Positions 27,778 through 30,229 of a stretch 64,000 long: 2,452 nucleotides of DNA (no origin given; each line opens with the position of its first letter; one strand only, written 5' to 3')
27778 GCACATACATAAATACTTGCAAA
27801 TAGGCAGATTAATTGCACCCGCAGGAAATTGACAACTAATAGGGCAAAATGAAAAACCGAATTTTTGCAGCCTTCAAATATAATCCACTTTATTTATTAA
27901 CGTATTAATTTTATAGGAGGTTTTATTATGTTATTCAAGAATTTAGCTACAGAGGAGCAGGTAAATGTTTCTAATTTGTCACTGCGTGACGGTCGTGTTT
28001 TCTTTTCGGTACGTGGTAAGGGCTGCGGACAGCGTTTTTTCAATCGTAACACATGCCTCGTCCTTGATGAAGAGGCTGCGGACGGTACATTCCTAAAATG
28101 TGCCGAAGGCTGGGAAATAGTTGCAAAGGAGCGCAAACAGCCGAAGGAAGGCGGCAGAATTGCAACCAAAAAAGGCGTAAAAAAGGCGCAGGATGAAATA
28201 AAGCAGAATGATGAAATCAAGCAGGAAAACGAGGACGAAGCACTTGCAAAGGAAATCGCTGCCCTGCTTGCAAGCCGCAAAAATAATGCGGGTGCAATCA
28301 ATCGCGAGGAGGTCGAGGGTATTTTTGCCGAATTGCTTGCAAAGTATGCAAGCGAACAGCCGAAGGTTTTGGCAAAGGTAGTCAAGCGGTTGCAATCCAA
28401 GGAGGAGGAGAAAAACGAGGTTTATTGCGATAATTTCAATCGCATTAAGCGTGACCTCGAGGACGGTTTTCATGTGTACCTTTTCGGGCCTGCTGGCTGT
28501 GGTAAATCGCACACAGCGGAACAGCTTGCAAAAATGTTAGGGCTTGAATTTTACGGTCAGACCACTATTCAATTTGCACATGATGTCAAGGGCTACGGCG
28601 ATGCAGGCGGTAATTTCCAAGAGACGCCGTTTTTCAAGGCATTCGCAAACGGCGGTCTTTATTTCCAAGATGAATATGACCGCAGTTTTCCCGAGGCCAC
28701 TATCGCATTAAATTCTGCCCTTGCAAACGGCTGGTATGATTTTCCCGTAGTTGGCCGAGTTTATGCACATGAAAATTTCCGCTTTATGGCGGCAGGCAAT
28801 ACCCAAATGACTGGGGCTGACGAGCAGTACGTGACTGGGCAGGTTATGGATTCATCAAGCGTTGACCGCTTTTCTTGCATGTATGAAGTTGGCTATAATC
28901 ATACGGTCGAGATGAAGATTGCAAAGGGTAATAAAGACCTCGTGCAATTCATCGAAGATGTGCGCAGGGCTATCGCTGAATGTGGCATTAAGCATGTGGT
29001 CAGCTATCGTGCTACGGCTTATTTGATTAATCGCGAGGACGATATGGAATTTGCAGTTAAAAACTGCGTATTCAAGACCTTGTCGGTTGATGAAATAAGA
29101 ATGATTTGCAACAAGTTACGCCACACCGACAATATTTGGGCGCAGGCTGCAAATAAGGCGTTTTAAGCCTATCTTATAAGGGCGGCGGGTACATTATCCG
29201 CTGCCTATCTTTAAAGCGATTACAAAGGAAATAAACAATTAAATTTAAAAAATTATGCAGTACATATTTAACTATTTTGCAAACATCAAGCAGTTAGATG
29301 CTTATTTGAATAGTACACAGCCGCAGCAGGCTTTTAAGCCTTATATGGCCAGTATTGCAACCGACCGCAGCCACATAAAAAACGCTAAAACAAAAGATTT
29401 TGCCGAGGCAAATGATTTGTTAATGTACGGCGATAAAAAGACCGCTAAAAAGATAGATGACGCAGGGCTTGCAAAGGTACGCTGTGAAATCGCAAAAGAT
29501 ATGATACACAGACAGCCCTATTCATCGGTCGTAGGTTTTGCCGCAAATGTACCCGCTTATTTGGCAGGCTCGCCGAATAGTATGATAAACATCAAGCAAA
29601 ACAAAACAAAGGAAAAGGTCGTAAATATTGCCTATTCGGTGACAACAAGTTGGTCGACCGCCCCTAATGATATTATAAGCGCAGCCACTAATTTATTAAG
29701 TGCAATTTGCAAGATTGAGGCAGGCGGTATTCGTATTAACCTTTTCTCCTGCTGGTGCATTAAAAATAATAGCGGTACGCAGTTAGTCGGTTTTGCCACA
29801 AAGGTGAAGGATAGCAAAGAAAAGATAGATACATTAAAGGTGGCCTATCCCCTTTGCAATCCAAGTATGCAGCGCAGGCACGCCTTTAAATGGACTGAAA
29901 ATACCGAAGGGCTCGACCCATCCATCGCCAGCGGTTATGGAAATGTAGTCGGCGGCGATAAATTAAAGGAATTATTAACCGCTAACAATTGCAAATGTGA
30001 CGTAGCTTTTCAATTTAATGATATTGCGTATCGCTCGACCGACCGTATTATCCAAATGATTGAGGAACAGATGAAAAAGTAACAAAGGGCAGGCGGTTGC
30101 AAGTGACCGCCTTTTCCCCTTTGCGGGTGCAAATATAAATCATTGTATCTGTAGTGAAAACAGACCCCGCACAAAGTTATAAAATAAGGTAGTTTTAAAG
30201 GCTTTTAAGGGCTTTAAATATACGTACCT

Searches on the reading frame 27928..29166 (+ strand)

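Call 9: search_protein_families(library=phrogs, proteins=[window:27928-29166:+], max_evalue=0.001)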
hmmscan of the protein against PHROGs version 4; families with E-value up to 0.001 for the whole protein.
window:27928-29166:+ (412 aa): 7 families
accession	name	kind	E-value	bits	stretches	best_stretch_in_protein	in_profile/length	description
phrog_249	-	moron, auxiliary metabolic gene and host takeover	3.2e-51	175.8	1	89-405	52-376/380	porphyrin biosynthesis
phrog_16448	-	other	1.6e-09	37.6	1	144-347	418-625/680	ATPase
phrog_3757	-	unknown function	1.4e-05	25.7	1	96-209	31-155/367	-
phrog_1297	-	other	4.1e-05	23.8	1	171-297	16-150/356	ATPase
phrog_50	-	DNA, RNA and nucleotide metabolism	0.00015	22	1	163-199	354-388/570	DnaC-like helicase loader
phrog_325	-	DNA, RNA and nucleotide metabolism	0.00017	21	1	82-205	414-515/986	Dda-like helicase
phrog_168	-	DNA, RNA and nucleotide metabolism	0.00075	20.3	0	178-295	40-142/314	clamp loader of DNA polymerase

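Call 10: search_protein_families(library=pfam, proteins=[window:27928-29166:+], max_evalue=0.001)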
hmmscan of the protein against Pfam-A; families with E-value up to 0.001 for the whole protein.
window:27928-29166:+ (412 aa): 3 families
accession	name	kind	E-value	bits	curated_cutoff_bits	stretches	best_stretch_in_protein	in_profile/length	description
PF07728.20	AAA_5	-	1.3e-08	35.4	22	1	182-297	1-126/139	AAA domain (dynein-related subfamily)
PF00004.35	AAA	-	6.7e-05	23.8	21.2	1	183-267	1-90/131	ATPase family associated with various cellular activities (AAA)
PF13238.12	AAA_18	-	0.00087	20.2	29.4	0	184-218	2-33/128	AAA domain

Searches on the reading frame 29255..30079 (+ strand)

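Call 54: search_protein_families(library=pfam, alignment_id=A5, max_evalue=0.0001)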
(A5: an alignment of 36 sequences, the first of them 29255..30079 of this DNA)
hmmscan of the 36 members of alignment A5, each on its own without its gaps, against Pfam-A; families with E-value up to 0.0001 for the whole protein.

A. member 1, window:29255-30079:+ (275 aa): 1 family
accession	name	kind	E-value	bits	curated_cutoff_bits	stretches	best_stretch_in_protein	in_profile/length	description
PF23822.1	DUF7192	-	2.6e-23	83.2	27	1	46-236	48-245/281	Domain of unknown function (DUF7192)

B. families by the number of members that match (of 36 scanned): 11 families
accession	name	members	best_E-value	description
PF00075.30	RNase_H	2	3.4e-24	RNase H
PF03837.19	RecT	1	1.5e-35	RecT family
PF23822.1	DUF7192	1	2.6e-23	Domain of unknown function (DUF7192)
PF14359.12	DUF4406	1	6.8e-18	Domain of unknown function (DUF4406)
PF14090.12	HTH_39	1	1.5e-10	Winged helix-turn-helix domain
PF00583.31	Acetyltransf_1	1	1.6e-08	Acetyltransferase (GNAT) family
PF00436.31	SSB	1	4e-08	Single-strand binding protein family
PF13508.13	Acetyltransf_7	1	1.1e-07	Acetyltransferase (GNAT) domain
PF07603.17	Lcl_C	1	1.7e-07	Lcl C-terminal domain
PF13456.12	RVT_3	1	3.3e-06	Reverse transcriptase-like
PF13673.13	Acetyltransf_10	1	1.4e-05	Acetyltransferase (GNAT) domain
